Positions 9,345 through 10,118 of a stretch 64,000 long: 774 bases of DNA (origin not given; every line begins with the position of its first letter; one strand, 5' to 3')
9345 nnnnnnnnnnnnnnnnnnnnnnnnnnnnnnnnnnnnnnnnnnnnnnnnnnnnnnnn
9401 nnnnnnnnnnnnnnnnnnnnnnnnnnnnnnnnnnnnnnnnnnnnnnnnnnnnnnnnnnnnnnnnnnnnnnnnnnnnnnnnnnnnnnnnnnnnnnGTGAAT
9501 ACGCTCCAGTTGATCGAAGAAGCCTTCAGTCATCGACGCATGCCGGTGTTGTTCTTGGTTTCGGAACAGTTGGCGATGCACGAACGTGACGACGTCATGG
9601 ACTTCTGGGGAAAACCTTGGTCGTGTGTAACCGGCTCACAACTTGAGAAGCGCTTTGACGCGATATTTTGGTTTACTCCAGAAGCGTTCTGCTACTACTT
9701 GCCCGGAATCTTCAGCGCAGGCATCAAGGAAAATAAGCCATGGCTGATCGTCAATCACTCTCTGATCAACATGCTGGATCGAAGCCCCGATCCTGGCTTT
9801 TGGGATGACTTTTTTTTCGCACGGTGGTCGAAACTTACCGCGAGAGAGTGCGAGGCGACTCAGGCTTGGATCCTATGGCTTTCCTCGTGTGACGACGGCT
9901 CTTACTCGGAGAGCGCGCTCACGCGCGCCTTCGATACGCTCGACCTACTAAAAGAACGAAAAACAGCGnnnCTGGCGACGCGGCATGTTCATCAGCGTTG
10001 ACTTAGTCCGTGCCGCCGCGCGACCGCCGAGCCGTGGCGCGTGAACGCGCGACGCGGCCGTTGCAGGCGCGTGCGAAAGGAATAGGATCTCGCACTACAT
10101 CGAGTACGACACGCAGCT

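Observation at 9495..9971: Low-GC candidate immunity gene translationally coupled (GTGA) to the toxin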

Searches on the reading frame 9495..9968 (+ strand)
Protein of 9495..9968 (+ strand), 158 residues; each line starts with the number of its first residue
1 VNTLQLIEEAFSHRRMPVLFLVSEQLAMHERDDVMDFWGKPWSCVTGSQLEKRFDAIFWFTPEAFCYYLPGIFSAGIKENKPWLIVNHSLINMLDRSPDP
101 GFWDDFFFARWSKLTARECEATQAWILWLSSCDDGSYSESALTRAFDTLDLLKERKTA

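Call 6: search_protein_families(library=pfam, proteins=[window:9495-9968:+], max_evalue=1)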
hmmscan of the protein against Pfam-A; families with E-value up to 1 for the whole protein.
window:9495-9968:+ (158 aa): 1 family
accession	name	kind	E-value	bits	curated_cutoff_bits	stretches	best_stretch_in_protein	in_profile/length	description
PF20461.3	DUF6714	-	5.6e-05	23.6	27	1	36-142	48-150/161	Family of unknown function (DUF6714)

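Call 7: search_protein_families(library=ncbifam, proteins=[window:9495-9968:+], max_evalue=1)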
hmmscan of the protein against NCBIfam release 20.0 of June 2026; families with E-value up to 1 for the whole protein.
window:9495-9968:+ (158 aa): 0 families

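Call 9: find_homologous_proteins(query=window:9495-9968:+, max_evalue=0.001)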
Query window:9495-9968:+ (158 aa): 52 proteins with E <= 0.001 among 65 candidates.
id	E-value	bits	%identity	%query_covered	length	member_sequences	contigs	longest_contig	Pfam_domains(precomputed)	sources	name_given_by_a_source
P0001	3.0e-93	328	88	100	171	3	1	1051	-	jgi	jgi:hypothetical protein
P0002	4.0e-87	308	85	98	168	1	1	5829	-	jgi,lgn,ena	-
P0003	1.4e-85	303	84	98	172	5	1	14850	-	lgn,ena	-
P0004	2.1e-84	300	81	99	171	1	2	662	PF20461.4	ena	-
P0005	2.4e-84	299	82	99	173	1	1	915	PF20461.4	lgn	-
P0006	2.9e-84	299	81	100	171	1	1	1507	PF20461.4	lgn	-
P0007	9.4e-84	298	80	100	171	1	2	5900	PF20461.4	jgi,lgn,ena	jgi:hypothetical protein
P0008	7.5e-83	295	78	100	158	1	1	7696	-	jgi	jgi:hypothetical protein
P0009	1.4e-81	290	81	97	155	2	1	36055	-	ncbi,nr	ncbi:MAG TPA: hypothetical protein VGQ36_01860 [Thermoanaerobaculia bacterium]|nr:hypothetical prote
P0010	2.2e-81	290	80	99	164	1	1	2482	-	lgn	-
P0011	3.6e-80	286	79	100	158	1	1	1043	PF20461.4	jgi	jgi:hypothetical protein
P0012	1.0e-79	284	76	99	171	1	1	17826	-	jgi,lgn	jgi:hypothetical protein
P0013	1.8e-79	284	77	100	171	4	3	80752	-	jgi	jgi:hypothetical protein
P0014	2.1e-79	283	78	98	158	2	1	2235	-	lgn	-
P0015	2.1e-79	283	78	99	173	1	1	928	-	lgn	-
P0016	4.5e-79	282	78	100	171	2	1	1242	PF20461.4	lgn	-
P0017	1.8e-78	280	75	100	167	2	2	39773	PF20461.4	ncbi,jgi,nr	ncbi:MAG TPA: DUF6714 family protein [Thermoanaerobaculia bacterium]|jgi:hypothetical protein|nr:DUF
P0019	2.3e-77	277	77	99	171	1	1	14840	PF20461.4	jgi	jgi:hypothetical protein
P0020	4.2e-77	276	81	91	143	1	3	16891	PF20461.4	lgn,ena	-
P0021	6.3e-77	275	79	98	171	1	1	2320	PF20461.4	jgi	jgi:hypothetical protein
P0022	6.9e-76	272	73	98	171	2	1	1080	PF20461.4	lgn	-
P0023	3.5e-74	266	73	100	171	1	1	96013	PF20461.4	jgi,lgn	-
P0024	2.4e-72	260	72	99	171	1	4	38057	PF20461.4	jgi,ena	jgi:hypothetical protein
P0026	7.2e-72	259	73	99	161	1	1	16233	PF20461.4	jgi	jgi:hypothetical protein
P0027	2.5e-70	254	74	98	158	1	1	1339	PF20461.4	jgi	jgi:hypothetical protein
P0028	1.1e-69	252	72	98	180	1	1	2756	PF20461.4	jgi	jgi:hypothetical protein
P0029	1.6e-68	248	80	84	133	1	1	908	PF20461.4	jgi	jgi:hypothetical protein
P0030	1.9e-68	248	76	91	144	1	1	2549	PF20461.4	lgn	-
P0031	3.0e-68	247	67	98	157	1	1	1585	PF20461.4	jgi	jgi:hypothetical protein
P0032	5.3e-68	246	73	91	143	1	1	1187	PF20461.4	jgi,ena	-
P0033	8.3e-66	239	68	97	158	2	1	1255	PF20461.4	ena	-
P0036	7.6e-59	216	76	77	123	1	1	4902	PF20461.4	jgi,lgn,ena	jgi:hypothetical protein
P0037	1.2e-55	206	73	78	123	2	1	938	PF20461.4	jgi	jgi:hypothetical protein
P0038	5.0e-55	204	62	91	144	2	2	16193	PF20461.4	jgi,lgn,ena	-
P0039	3.2e-45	172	49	100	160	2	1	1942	PF20461.4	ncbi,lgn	-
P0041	1.2e-44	170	49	100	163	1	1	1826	PF20461.4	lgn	-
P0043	6.3e-44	168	53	99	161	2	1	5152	PF20461.4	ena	-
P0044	1.1e-42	164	50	99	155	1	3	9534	-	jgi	jgi:hypothetical protein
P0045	6.2e-42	161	74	59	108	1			PF20461.4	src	-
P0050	1.6e-31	128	42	96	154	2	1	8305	-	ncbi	-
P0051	5.7e-9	54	36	57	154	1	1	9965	PF20461.4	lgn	-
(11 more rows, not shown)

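Call 11: find_encoding_contigs(protein=P0013, flank=10000, max_places=3)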
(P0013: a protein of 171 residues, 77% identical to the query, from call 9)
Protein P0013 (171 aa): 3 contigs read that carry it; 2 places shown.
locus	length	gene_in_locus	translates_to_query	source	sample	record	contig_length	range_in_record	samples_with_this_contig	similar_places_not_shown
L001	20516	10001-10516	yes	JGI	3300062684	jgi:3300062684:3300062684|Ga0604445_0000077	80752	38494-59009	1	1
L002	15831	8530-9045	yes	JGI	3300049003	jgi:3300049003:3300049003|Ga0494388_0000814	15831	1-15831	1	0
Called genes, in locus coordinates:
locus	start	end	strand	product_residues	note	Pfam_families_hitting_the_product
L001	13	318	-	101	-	-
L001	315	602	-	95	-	PF04324:Fer2_BFD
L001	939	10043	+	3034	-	PF05593:RHS_repeat, PF05593:RHS_repeat, PF13620:CarboxypepD_reg, PF13715:CarbopepD_reg_2, PF13620:CarboxypepD_reg, PF13620:CarboxypepD_reg, PF13715:CarbopepD_reg_2, PF02369:Big_1, +9 more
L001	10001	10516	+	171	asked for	-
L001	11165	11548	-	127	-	-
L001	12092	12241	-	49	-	-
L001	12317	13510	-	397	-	-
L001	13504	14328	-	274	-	PF25023:TEN_YD-shell, PF05593:RHS_repeat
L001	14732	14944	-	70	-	-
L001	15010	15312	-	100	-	-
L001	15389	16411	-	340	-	PF13606:Ank_3 (faint), PF12796:Ank_2, PF13857:Ank_5, PF00023:Ank (weak), PF13637:Ank_4 (weak)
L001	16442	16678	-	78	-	-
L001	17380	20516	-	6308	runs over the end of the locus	PF09136:Glucodextran_B, PF09136:Glucodextran_B, PF09136:Glucodextran_B, PF13205:Big_5, PF13620:CarboxypepD_reg, PF13715:CarbopepD_reg_2, PF13205:Big_5, PF05593:RHS_repeat, +7 more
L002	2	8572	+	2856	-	?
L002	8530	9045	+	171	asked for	-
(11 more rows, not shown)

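Call 12: find_encoding_contigs(protein=P0023, flank=10000, max_places=3)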
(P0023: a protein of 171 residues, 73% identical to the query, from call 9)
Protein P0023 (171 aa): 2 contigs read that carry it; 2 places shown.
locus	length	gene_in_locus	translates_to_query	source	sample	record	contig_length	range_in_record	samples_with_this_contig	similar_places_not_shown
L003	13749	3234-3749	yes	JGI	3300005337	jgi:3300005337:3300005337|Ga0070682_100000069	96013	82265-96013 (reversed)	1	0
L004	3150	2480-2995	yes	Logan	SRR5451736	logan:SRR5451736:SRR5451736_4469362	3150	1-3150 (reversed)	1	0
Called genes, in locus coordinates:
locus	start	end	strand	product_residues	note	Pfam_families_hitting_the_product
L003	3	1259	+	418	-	?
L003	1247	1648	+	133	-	-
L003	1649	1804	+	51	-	-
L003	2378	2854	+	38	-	-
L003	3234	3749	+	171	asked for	PF20461:DUF6714 (weak)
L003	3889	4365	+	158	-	PF05593:RHS_repeat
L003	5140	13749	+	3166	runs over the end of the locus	PF13088:BNR_2 (weak), PF08308:PEGA (faint), PF13620:CarboxypepD_reg, PF06832:BiPBP_C (faint), PF16820:PKD_3 (faint), PF19081:Ig_7 (weak), PF20843:Rax2_3 (faint), PF19081:Ig_7 (weak)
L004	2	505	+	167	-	?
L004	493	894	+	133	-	-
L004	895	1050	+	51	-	-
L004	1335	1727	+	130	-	-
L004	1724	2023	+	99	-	-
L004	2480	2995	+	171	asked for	PF20461:DUF6714 (weak)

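Call 17: find_encoding_contigs(protein=P0044, flank=8000, max_places=3)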
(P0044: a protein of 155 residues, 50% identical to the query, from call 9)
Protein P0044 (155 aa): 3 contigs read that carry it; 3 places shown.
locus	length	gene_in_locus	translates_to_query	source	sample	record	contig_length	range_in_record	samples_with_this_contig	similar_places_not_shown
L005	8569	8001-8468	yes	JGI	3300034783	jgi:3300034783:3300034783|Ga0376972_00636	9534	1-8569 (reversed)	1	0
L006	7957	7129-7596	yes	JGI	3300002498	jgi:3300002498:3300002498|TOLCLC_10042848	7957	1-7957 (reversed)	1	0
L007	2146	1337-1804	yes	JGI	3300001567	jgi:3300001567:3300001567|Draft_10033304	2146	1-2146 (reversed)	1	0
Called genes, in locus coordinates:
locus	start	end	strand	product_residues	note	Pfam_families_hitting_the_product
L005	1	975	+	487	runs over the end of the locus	PF02739:5_3_exonuc_N, PF01367:5_3_exonuc, PF00075:RNase_H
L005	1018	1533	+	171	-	PF13527:Acetyltransf_9 (weak), PF00583:Acetyltransf_1, PF13508:Acetyltransf_7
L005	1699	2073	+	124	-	-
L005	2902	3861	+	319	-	-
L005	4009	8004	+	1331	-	PF20148:DUF6531, PF25023:TEN_YD-shell, PF25023:TEN_YD-shell, PF05593:RHS_repeat, PF05593:RHS_repeat, PF25023:TEN_YD-shell, PF05593:RHS_repeat, PF25023:TEN_YD-shell, +2 more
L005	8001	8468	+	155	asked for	-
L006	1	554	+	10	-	?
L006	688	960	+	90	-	-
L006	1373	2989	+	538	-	PF17957:Big_7 (faint), PF07495:Y_Y_Y (faint)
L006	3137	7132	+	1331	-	PF20148:DUF6531, PF25023:TEN_YD-shell, PF25023:TEN_YD-shell, PF05593:RHS_repeat, PF05593:RHS_repeat, PF25023:TEN_YD-shell, PF05593:RHS_repeat, PF25023:TEN_YD-shell, +2 more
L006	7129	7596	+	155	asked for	-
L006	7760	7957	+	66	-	?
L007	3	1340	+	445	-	?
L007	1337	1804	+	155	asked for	-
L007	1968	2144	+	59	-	?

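Call 18: find_encoding_contigs(protein=P0050, flank=8000, max_places=3)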
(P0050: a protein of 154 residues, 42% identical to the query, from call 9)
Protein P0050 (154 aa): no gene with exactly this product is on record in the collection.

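Call 19: find_encoding_contigs(protein=P0051, flank=8000, max_places=3)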
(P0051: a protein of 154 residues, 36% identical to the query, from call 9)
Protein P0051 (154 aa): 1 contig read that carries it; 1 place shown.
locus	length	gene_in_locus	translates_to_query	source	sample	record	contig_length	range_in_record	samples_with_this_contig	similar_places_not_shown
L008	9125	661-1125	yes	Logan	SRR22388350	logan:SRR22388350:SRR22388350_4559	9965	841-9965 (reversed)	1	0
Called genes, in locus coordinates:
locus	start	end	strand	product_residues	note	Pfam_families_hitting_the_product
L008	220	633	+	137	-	-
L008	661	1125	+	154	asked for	PF20461:DUF6714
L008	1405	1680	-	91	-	-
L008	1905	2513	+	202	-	-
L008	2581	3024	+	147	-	-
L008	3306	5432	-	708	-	PF07701:HNOBA (weak), PF00989:PAS (weak), PF08448:PAS_4, PF13426:PAS_9, PF13185:GAF_2, PF00512:HisKA, PF02518:HATPase_c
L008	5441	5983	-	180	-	PF07700:HNOB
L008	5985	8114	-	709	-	PF00512:HisKA, PF02518:HATPase_c, PF00072:Response_reg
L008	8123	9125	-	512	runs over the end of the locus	PF00072:Response_reg, PF08448:PAS_4, PF00512:HisKA, PF02518:HATPase_c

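Call 21: search_protein_families(library=pfam, proteins=[L001:9441-10040:+, L005:7402-8001:+, L008:220-630:+, L003:1247-1645:+, L003:3889-4362:+], max_evalue=1)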
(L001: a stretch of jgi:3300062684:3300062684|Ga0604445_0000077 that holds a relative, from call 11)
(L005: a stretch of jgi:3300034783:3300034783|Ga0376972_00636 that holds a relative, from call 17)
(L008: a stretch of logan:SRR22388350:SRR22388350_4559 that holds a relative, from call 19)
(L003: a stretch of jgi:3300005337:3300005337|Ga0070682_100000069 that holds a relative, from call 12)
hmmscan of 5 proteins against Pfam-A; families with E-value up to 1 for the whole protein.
L001:9441-10040:+ (200 aa): 2 families
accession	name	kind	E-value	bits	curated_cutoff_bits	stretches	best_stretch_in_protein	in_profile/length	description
PF15523.11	Ntox16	-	2.9e-08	34.2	25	1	122-195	10-83/85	Novel toxin 16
PF15278.12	Sec3_C_2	-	0.36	11.6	27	1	76-128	13-64/86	Sec3 exocyst complex subunit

L005:7402-8001:+ (200 aa): 3 families
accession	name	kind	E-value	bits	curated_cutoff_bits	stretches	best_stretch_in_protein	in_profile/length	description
PF15523.11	Ntox16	-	2e-05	25.2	25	1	122-195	9-82/85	Novel toxin 16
PF00515.34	TPR_1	-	0.088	13.1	27.8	0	140-158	7-25/34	Tetratricopeptide repeat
PF08840.17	BAAT_C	-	0.37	11.2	20.9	1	121-191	124-199/210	BAAT / Acyl-CoA thioester hydrolase C terminal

L008:220-630:+ (137 aa): 0 families

L003:1247-1645:+ (133 aa): 0 families

L003:3889-4362:+ (158 aa): 1 family
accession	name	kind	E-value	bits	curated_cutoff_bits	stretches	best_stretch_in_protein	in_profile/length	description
PF05593.20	RHS_repeat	-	7.5e-24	84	22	3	8-42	1-35/38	RHS Repeat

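Call 23: find_related_loci(query=A1, collection=genome_contigs, flank=6000)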
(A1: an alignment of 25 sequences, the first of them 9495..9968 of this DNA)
Query A1 (158 aa) in genome_contigs; peptide patterns used: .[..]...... (x = any residue, [..] = any of these).
39 stretches matched a pattern; 21 encode a relative of the query (tblastn E <= 1e-3); 21 distinct loci.
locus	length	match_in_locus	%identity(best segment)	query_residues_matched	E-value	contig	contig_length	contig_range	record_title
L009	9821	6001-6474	82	1-158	1e-87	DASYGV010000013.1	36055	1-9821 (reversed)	MAG TPA_asm: Thermoanaerobaculia bacterium isolate SMAG_U4223 k141_1340483, whole genome shotgun sequence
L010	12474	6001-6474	75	1-158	6e-82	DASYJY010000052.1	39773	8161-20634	MAG TPA_asm: Thermoanaerobaculia bacterium isolate SMAG_U4307 k141_3562195, whole genome shotgun sequence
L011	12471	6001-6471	43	2-158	5e-40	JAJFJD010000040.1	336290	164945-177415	MAG: Alphaproteobacteria bacterium isolate OFTM110 OFTM110_39, whole genome shotgun sequence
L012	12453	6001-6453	46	3-153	6e-40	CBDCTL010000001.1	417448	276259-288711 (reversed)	MAG: Geminicoccaceae bacterium isolate 021f478f-b529-4227-926b-88f2ba8b436f genome assembly, contig: contig_1, whole gen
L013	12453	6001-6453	48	3-153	7e-40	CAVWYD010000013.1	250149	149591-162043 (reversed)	MAG: uncultured Gammaproteobacteria bacterium isolate MFD03551.bin.3.65 genome assembly, contig: contig_17041, whole gen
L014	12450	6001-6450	46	4-153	7e-39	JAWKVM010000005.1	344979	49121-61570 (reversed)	MAG: Alphaproteobacteria bacterium isolate BC3.45 BC3.45.fa-5, whole genome shotgun sequence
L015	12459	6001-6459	46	3-155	9e-39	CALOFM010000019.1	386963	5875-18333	MAG: uncultured Gammaproteobacteria bacterium isolate LOGT_bin.0151 genome assembly, contig: contig_8331, whole genome s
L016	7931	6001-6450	47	4-153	7e-39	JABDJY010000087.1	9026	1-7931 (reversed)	MAG: Alphaproteobacteria bacterium isolate SS_bin_35 k127_3277535, whole genome shotgun sequence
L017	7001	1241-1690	47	4-153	6e-38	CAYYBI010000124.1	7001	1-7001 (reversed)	MAG TPA_asm: uncultured Rhodospirillaceae bacterium isolate binchicken_co231_167 genome assembly, contig: k141_5656448,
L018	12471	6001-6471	44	1-156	9e-38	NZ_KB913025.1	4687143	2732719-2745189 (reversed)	Methylovulum miyakonense HT12 MetmiDRAFT_scaffold1.1, whole genome shotgun sequence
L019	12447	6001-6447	46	4-152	1e-37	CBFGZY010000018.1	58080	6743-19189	MAG TPA_asm: uncultured Pseudoxanthomonas sp. isolate SRR29654720_binner13_Refined_12 genome assembly, contig: ERZ272525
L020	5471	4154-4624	43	1-156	4e-37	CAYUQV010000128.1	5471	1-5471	MAG TPA_asm: uncultured Methylocucumis sp. isolate SRP272421_co2_532 genome assembly, contig: NODE_61793_length_5471_cov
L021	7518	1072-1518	42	4-155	1e-36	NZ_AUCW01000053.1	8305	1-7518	Desulfogranum mediterraneum DSM 13871 G494DRAFT_scaffold00043.43_C, whole genome shotgun sequence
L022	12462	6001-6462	41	5-158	8e-37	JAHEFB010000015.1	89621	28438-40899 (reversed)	MAG: Alphaproteobacteria bacterium isolate Ww308 NODE_206_length_89621_cov_5.702581, whole genome shotgun sequence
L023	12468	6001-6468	39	1-156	1e-35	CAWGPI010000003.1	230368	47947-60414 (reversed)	MAG: uncultured Gammaproteobacteria bacterium isolate MFD05502.bin.2.105 genome assembly, contig: contig_26664, whole ge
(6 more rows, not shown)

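Call 27: predict_structure(alignment_id=A1)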
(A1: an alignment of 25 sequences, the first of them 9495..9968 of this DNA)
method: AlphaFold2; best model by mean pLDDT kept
length: 158 residues; sequences in the alignment: 25
mean_pLDDT: 93.5   pTM: 0.89
mean pLDDT of the five models: 93.5, 93.2, 92.8, 92.4, 92.0
residues with pLDDT >= 90: 136; 70-90: 17; 50-70: 5; < 50: 0
segments of 3 or more residues with pLDDT < 50: none
pLDDT, mean of each block of 10 residues (from residue 1): 93 91 80 92 97 94 97 97 96 96 96 97 98 88 98 85
secondary structure, 60 per line:
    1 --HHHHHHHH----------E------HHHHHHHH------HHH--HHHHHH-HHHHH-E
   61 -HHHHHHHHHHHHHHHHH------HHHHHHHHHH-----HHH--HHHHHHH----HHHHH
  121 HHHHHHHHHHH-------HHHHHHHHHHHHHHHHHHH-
elements in order: H3-10 H28-35 H47-52 H54-58 H62-78 H85-94 H105-111 H116-131 H139-157

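Call 46: search_protein_representatives(alignment_id=A1)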
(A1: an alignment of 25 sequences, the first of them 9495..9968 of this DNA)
Query: 25 sequences, 158 profile positions. Proteins with E-value up to 0.001 (for the whole library): 1649; up to 1e-10: 379; up to 1e-30: 89. The best 150 are listed.
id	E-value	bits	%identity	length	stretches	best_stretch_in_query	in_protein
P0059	9.8e-80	282.0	-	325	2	3-154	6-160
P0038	1.7e-64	232.4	-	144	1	16-157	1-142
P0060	3.1e-60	218.6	-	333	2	2-157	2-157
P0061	1.4e-58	213.2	-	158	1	2-156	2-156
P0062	2.9e-50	186.2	-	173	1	3-156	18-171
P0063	2.3e-49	183.3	-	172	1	3-157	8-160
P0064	3.2e-49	182.8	-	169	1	4-155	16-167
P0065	1.3e-48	180.8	-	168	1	4-157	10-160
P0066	5.0e-48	178.9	-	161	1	3-155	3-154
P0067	8.3e-48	178.2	-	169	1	2-156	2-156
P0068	2.1e-47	176.9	-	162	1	3-154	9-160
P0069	2.2e-46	173.6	-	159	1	1-156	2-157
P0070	3.5e-46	172.9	-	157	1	4-156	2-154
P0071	1.3e-45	171.1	-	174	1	4-155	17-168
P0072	1.5e-45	170.8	-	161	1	5-155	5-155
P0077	1.3e-44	167.9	-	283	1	4-155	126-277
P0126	9.6e-34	132.5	-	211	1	3-157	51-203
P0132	1.8e-32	128.4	-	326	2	5-156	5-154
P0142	2.4e-31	124.7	-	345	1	3-156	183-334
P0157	2.8e-29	118.0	-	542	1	3-155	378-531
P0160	8.0e-29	116.5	-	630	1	3-149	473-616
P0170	1.5e-27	112.4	-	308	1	5-153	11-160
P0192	2.0e-25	105.5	-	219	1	5-155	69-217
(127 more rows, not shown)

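Call 49: search_protein_families(library=pfam, alignment_id=A1, max_evalue=0.01)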
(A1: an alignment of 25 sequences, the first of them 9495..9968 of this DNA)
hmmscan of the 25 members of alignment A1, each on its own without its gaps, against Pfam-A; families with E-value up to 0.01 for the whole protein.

A. member 1, window:9495-9968:+ (158 aa): 1 family
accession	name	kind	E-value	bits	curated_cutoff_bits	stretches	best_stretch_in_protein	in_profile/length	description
PF20461.3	DUF6714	-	5.6e-05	23.6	27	1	36-142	48-150/161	Family of unknown function (DUF6714)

B. families by the number of members that match (of 25 scanned): 1 family
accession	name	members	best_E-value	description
PF20461.3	DUF6714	24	1.3e-11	Family of unknown function (DUF6714)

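Call 51: search_solved_structures(query=A1, max_evalue=1)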
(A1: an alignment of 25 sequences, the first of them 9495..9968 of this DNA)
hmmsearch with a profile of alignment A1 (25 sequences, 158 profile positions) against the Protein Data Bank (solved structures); distinct sequences matched with E-value up to 1: 1.
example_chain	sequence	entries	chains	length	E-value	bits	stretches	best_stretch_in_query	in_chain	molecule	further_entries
7y17_C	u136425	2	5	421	0.037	16.8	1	111-150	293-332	LAS1 protein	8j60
